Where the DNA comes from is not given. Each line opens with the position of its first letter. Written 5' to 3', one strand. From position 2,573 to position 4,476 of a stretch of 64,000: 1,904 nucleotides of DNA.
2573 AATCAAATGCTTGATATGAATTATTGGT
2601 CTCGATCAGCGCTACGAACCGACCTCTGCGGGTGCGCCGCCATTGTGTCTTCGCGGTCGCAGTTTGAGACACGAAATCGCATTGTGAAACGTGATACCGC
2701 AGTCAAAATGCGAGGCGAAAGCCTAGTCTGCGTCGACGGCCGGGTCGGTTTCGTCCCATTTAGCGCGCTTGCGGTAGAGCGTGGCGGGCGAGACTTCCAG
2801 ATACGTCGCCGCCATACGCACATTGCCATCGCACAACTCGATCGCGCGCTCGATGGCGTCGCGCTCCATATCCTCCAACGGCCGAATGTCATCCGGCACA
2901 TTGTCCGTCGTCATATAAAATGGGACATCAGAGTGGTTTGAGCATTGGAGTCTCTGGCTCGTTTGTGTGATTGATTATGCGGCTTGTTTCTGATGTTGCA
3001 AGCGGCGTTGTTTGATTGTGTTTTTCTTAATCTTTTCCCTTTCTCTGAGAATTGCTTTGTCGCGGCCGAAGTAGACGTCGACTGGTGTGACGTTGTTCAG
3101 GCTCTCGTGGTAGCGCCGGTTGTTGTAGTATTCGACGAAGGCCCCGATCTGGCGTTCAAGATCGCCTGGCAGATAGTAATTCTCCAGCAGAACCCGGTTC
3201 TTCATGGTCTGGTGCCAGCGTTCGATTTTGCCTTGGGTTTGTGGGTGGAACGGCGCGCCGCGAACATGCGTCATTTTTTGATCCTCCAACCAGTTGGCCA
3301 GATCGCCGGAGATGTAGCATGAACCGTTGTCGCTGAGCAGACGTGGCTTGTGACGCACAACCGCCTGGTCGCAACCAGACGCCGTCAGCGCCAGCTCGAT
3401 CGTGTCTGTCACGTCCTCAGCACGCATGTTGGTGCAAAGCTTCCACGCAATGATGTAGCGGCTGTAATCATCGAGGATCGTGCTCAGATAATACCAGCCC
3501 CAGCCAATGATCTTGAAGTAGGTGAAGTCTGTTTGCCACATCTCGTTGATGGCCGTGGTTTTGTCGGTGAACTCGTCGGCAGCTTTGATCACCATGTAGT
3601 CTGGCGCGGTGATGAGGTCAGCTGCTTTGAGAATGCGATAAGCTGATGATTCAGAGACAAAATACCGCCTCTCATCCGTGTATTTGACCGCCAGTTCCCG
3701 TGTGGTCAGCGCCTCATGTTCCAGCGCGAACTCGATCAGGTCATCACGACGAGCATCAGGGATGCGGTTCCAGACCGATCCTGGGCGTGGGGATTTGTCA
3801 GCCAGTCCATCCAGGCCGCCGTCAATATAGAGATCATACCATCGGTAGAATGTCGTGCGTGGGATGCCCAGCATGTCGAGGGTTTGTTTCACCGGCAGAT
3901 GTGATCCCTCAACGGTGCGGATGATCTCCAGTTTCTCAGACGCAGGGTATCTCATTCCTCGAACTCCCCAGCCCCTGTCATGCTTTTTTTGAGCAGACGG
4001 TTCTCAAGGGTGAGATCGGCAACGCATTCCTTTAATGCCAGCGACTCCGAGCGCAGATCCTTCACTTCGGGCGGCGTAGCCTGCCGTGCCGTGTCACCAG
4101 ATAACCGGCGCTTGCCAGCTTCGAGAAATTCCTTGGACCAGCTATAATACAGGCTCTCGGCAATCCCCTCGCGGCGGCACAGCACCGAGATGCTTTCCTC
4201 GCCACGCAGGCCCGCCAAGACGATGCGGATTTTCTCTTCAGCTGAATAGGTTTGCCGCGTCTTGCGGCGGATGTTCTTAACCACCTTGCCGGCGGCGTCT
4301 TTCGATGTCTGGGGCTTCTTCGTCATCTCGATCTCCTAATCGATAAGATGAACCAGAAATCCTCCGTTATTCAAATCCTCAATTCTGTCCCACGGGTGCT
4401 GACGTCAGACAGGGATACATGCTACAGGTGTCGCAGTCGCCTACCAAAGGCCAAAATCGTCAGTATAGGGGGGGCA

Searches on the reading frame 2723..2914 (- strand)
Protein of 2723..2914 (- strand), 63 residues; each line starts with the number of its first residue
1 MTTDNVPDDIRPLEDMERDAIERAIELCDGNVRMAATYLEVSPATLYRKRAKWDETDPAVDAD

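Call 4: search_protein_families(library=pfam, proteins=[window:2723-2914:-], max_evalue=1)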
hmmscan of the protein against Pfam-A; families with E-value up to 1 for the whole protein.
window:2723-2914:- (63 aa): 9 families
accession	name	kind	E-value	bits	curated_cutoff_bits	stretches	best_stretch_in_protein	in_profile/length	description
PF02954.25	HTH_8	-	2.6e-11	43.5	22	1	13-53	2-42/42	Bacterial regulatory protein, Fis family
PF00627.37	UBA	-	0.0071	16.6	22.4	1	17-39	15-37/37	UBA/TS-N domain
PF16193.11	AAA_assoc_2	-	0.034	14.8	34.3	1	16-45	7-36/81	AAA C-terminal domain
PF13551.12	HTH_29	-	0.054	14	28.1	1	29-59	9-42/64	Winged helix-turn helix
PF18024.7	HTH_50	-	0.11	12.7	27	1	13-54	8-48/50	Helix-turn-helix domain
PF12728.13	HTH_17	-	0.17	12.6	27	1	35-50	7-22/51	Helix-turn-helix domain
PF02796.21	HTH_7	-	0.17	12.5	23.8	1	39-53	31-45/45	Helix-turn-helix domain of resolvase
PF01527.26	HTH_Tnp_1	-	0.19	12.4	24.1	1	21-53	12-47/75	Transposase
PF13309.12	HTH_22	-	0.23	12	29.6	1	32-48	44-60/63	HTH domain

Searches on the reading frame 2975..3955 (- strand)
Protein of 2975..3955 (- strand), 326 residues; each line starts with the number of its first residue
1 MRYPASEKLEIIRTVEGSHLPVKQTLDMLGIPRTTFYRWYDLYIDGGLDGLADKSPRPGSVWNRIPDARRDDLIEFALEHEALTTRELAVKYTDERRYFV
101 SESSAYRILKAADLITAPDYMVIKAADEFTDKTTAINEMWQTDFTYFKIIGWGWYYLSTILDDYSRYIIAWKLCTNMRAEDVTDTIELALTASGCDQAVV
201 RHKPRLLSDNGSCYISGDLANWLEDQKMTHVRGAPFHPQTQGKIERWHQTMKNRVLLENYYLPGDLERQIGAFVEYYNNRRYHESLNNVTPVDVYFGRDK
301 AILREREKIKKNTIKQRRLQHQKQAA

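Call 4: search_protein_families(library=pfam, proteins=[window:2975-3955:-], max_evalue=1)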
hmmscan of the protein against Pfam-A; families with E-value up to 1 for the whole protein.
window:2975-3955:- (326 aa): 10 families
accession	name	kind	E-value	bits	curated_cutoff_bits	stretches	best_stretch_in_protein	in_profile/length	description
PF00665.32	rve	-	5.9e-24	84.7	32.6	1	136-238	4-102/102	Integrase core domain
PF13683.12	rve_3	-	2.2e-13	50.2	26.5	1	227-291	2-67/67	Integrase core domain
PF13565.12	HTH_32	-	1.7e-11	45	33.7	1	35-109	1-73/73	Homeodomain-like domain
PF13518.12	HTH_28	-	5.3e-10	39.6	25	1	7-58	1-51/52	Helix-turn-helix domain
PF13384.12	HTH_23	-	1.3e-09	38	24.6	1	6-51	5-49/50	Homeodomain-like domain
PF13551.12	HTH_29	-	6.5e-08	33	28.1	1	22-70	15-63/64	Winged helix-turn helix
PF24764.1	rva_4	-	0.00084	19.5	26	1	136-260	7-121/194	Integrase core domain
PF13333.12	rve_2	-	0.0013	19.3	22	1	266-293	23-50/56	Integrase core domain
PF13011.12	LZ_Tnp_IS481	-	0.013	16.2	22.2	1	22-59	28-65/85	leucine-zipper of insertion element IS481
PF01527.26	HTH_Tnp_1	-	0.016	15.9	24.1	1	2-54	6-57/75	Transposase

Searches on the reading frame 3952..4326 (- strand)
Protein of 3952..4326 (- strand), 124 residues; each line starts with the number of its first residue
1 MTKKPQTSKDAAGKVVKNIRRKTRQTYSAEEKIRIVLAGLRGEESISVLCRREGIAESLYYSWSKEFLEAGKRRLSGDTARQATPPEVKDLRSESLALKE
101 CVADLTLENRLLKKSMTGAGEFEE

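Call 4: search_protein_families(library=pfam, proteins=[window:3952-4326:-], max_evalue=1)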
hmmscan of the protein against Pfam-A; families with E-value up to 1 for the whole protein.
window:3952-4326:- (124 aa): 4 families
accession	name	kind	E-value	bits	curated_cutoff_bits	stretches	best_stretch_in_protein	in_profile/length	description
PF01527.26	HTH_Tnp_1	-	2.8e-10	40.7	24.1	1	22-100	2-72/75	Transposase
PF13518.12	HTH_28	-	0.00044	20.7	25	1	31-73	1-42/52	Helix-turn-helix domain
PF13384.12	HTH_23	-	0.029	14.6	24.6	1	28-71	3-45/50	Homeodomain-like domain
PF01867.21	Cas_Cas1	-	0.031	13.9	22.3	1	14-77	114-178/283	CRISPR associated protein Cas1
